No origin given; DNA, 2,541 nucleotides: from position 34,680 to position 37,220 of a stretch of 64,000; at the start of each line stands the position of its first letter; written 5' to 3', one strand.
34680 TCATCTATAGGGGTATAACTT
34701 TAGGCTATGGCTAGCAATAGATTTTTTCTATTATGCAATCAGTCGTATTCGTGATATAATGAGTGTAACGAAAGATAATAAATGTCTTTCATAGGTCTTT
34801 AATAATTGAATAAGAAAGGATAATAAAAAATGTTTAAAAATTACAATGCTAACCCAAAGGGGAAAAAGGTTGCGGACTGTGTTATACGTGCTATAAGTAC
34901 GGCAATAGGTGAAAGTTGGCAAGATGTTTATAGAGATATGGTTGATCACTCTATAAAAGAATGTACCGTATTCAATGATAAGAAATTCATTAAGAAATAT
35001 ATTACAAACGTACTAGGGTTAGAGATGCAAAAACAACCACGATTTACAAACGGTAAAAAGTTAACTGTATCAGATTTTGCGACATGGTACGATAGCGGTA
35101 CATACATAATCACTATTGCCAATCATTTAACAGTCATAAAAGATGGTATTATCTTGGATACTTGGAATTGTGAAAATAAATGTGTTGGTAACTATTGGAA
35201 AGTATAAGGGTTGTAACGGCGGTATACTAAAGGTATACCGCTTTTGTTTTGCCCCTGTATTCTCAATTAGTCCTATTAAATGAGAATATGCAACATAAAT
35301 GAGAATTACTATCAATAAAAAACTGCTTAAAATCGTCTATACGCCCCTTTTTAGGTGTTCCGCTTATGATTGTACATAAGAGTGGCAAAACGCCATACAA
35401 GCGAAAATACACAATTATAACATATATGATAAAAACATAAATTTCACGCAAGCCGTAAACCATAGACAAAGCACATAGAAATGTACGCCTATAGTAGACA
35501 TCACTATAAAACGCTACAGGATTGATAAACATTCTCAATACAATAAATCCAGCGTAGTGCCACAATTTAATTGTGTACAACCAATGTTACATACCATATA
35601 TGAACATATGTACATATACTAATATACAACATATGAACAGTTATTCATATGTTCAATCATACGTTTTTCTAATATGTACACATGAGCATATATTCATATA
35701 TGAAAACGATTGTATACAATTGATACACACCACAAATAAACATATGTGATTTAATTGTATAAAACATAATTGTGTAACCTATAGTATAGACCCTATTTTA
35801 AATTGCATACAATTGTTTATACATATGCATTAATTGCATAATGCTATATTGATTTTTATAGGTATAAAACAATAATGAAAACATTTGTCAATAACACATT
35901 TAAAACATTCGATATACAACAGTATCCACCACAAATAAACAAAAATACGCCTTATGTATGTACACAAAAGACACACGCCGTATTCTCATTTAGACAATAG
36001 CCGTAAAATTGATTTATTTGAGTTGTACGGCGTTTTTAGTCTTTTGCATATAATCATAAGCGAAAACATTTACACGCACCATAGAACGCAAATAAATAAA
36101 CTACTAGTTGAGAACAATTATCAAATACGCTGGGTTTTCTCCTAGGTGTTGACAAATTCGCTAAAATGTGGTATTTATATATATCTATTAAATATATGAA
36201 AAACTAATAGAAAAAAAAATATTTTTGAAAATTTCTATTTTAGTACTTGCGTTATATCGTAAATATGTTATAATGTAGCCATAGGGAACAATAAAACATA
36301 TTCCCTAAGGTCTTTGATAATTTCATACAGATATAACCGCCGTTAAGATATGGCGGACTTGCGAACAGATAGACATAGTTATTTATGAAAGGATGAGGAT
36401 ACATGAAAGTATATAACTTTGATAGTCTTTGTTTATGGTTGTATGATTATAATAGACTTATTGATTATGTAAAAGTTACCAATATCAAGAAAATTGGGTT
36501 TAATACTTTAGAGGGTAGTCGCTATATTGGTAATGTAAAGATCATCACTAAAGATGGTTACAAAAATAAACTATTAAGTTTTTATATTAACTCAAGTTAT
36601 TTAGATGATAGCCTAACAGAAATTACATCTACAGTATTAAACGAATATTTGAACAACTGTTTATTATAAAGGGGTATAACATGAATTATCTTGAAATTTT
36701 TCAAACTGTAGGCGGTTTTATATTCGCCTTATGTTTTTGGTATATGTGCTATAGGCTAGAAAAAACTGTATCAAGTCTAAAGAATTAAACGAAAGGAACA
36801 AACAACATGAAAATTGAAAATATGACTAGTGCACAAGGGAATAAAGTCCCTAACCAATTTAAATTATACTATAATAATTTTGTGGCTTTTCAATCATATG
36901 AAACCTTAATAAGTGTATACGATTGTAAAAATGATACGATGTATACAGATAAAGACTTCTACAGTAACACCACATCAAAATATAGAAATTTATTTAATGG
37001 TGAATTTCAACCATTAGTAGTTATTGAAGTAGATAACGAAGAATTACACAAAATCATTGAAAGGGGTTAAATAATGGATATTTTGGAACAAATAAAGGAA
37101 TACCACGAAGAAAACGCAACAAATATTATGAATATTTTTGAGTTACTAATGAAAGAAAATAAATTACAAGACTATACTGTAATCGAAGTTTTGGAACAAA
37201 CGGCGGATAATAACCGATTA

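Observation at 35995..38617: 82 bp inverted repeat (72/82 identical) bracketing the 2.3 kb AT-rich cassette 2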

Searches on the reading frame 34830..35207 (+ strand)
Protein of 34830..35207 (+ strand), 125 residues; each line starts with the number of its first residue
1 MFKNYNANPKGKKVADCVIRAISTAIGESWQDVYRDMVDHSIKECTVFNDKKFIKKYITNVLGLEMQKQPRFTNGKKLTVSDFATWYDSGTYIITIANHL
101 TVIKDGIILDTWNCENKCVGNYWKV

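Call 10: search_protein_families(library=pfam, proteins=[window:34830-35207:+], max_evalue=0.1)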
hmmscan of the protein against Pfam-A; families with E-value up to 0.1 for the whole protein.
window:34830-35207:+ (125 aa): 0 families

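Call 11: search_protein_families(library=phrogs, proteins=[window:34830-35207:+], max_evalue=0.01)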
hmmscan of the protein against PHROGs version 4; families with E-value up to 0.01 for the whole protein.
window:34830-35207:+ (125 aa): 2 families
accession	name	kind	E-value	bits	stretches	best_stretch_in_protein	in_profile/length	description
phrog_3754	-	unknown function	5.1e-24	86.2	1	2-125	8-143/145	-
phrog_15863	-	unknown function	1.1e-11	45.7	1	2-119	3-114/312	-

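Call 51: search_protein_families(library=ncbifam, proteins=[window:34830-35207:+], max_evalue=0.01)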
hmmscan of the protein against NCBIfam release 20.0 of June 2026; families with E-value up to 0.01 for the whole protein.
window:34830-35207:+ (125 aa): 1 family
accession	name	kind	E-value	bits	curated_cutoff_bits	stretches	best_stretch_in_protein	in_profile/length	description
TIGR04183.1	Por_Secre_tail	domain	0.0089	16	23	0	57-98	24-60/72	T9SS type A sorting domain-containing protein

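Call 53: search_protein_families(library=padloc, proteins=[window:34830-35207:+], max_evalue=0.01)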
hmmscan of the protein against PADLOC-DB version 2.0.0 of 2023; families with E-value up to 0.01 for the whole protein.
window:34830-35207:+ (125 aa): 0 families

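Call 65: find_homologous_proteins(query=window:34830-35207:+, max_evalue=0.001)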
Query window:34830-35207:+ (125 aa): 172 proteins with E <= 0.001 among 176 candidates; the best 120 are listed.
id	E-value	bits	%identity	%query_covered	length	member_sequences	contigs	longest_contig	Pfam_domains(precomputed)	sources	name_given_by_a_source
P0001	2.1e-75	269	91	100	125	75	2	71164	-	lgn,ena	-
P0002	1.8e-70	253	87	100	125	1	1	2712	-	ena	-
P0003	1.1e-69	250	85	100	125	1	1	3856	-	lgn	-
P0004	3.2e-52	194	92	72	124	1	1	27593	-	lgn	-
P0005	9.0e-36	141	52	99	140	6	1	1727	-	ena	-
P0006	1.4e-35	140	52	99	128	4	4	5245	-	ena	-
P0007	2.8e-35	139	52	99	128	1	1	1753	-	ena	-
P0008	1.0e-34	137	51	98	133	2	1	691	-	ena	-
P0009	2.9e-34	136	52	99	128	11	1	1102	-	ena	-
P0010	6.0e-34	135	51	98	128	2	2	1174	-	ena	-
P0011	6.2e-34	135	52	98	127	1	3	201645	-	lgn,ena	-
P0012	6.9e-34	135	52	98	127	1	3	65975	-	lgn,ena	-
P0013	2.0e-33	133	52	98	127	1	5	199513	-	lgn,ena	-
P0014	2.8e-33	133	48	98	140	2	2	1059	-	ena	-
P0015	7.4e-33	131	51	98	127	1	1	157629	-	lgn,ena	-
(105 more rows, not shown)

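Call 73: predict_structure(alignment_id=A1)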
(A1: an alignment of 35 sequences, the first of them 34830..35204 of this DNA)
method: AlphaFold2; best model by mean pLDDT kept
length: 125 residues; sequences in the alignment: 35
mean_pLDDT: 93.9   pTM: 0.87
mean pLDDT of the five models: 93.9, 93.8, 93.5, 93.2, 91.1
residues with pLDDT >= 90: 110; 70-90: 10; 50-70: 5; < 50: 0
segments of 3 or more residues with pLDDT < 50: none
pLDDT, mean of each block of 10 residues (from residue 1): 82 79 95 96 95 97 98 97 98 96 97 96 98
secondary structure, 60 per line:
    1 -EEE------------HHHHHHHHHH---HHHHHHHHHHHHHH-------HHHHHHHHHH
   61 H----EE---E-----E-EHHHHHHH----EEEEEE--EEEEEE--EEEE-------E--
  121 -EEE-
elements in order: E2-4 H17-26 H30-43 H51-61 H80-86 E91-96 E99-104 E107-110 E122-124

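Call 76: fold_search(model_id=the predicted structure, library=pdb)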
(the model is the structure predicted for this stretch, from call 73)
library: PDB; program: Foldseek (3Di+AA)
matches with E <= 10: 338; with E <= 0.001: 0
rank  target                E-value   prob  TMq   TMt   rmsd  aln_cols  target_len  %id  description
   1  9fpa_C                5.2e-02  0.57  0.41  0.26  10.4       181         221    9  DUBS Parachlamydia sp. PcJOS orthorhombic crystal form (released 2025-04-23)
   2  9f5t_A                1.4e-01  0.20  0.31  0.21   9.7       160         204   12  Ubiquitin C-terminal clippase BpJOS (released 2025-04-23)
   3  9f5t_C                2.2e-01  0.16  0.32  0.22   9.5       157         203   12  Ubiquitin C-terminal clippase BpJOS (released 2025-04-23)
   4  9fpa_A                2.5e-01  0.47  0.48  0.30   7.2       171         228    9  DUBS Parachlamydia sp. PcJOS orthorhombic crystal form (released 2025-04-23)
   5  6no7_F                3.2e-01  0.04  0.15  0.08  12.6       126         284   13  Crystal Structure of the full-length wild-type PKA RIa Holoenzyme (released 2019-07-24)
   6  4zvi                  4.4e-01  0.15  0.22  0.09   7.6        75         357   12  GYRASE B IN COMPLEX WITH 4,5-DIBROMOPYRROLAMIDE-BASED INHIBITOR (released 2015-07-15)
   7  7b5y_B                4.4e-01  0.08  0.24  0.17  17.3       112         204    9  S. agalactiae BusR in complex with its busAB-promotor DNA (released 2021-08-11)
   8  3o65_A                4.7e-01  0.11  0.31  0.23  12.4       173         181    8  Crystal structure of a Josephin-ubiquitin complex: Evolutionary restraints on ataxin-3 deubiquitinating activity (released 2010-11-24)
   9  9l5u_A                5.4e-01  0.08  0.22  0.20   8.9        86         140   10  Papain-like cysteine protease toxin/immunity pair (released 2025-06-04)
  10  8adc_B                5.8e-01  0.18  0.40  0.28   8.0       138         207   16  Viral tegument-like DUBs (released 2023-02-15)
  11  3plq                  6.1e-01  0.04  0.20  0.20  13.8       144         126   12  Crystal structure of PKA type I regulatory subunit bound with Rp-8-Br-cAMPS (released 2010-12-01)
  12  8u7d_A                7.5e-01  0.04  0.17  0.03  14.1        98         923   14  R399A mutant of sea urchin SLC9C1 at pH 6 in Na+ - Relaxed state (released 2025-03-26)
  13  3cck_B                7.5e-01  0.02  0.13  0.13  11.2        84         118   17  Human CD69 (released 2008-11-25)
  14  3hup_A                7.5e-01  0.02  0.13  0.13  11.2        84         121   17  High-resolution structure of the extracellular domain of human CD69 (released 2009-12-15)
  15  8u6z_A                8.0e-01  0.06  0.20  0.04  13.7        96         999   14  SLC9C1 at pH 8 in presence of K+ (released 2025-03-26)
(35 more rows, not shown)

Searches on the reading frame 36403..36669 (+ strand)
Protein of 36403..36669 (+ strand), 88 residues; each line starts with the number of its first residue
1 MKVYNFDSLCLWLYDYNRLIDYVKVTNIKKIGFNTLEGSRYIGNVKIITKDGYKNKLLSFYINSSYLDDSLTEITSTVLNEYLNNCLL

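Call 10: search_protein_families(library=pfam, proteins=[window:36403-36669:+], max_evalue=0.1)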
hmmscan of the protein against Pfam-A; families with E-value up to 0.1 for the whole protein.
window:36403-36669:+ (88 aa): 1 family
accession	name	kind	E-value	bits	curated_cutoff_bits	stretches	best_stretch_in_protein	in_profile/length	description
PF06480.20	FtsH_ext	-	0.029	15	25.5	1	15-73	30-85/103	FtsH Extracellular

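Call 11: search_protein_families(library=phrogs, proteins=[window:36403-36669:+], max_evalue=0.01)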
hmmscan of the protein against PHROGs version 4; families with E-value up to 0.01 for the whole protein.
window:36403-36669:+ (88 aa): 0 families

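Call 53: search_protein_families(library=padloc, proteins=[window:36403-36669:+], max_evalue=0.01)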
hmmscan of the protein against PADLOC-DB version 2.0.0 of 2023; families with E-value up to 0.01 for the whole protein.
window:36403-36669:+ (88 aa): 0 families

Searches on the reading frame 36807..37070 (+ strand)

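Call 10: search_protein_families(library=pfam, proteins=[window:36807-37070:+], max_evalue=0.1)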
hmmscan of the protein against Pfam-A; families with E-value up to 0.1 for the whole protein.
window:36807-37070:+ (87 aa): 1 family
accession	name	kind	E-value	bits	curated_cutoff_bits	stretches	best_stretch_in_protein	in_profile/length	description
PF11153.13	DUF2931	-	0.039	14.1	22.2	1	9-61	59-113/182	Protein of unknown function (DUF2931)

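Call 11: search_protein_families(library=phrogs, proteins=[window:36807-37070:+], max_evalue=0.01)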
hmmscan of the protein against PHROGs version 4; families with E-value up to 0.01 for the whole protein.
window:36807-37070:+ (87 aa): 3 families
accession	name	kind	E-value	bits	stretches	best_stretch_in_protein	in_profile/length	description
phrog_21575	-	unknown function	8.1e-14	52.4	1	2-65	26-93/117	-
phrog_5643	-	unknown function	5e-06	27.2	1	16-83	9-73/79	-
phrog_4264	-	unknown function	0.0057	18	1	22-61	32-69/93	-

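Call 53: search_protein_families(library=padloc, proteins=[window:36807-37070:+], max_evalue=0.01)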
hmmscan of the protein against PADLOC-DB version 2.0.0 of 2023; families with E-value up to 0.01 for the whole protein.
window:36807-37070:+ (87 aa): 0 families
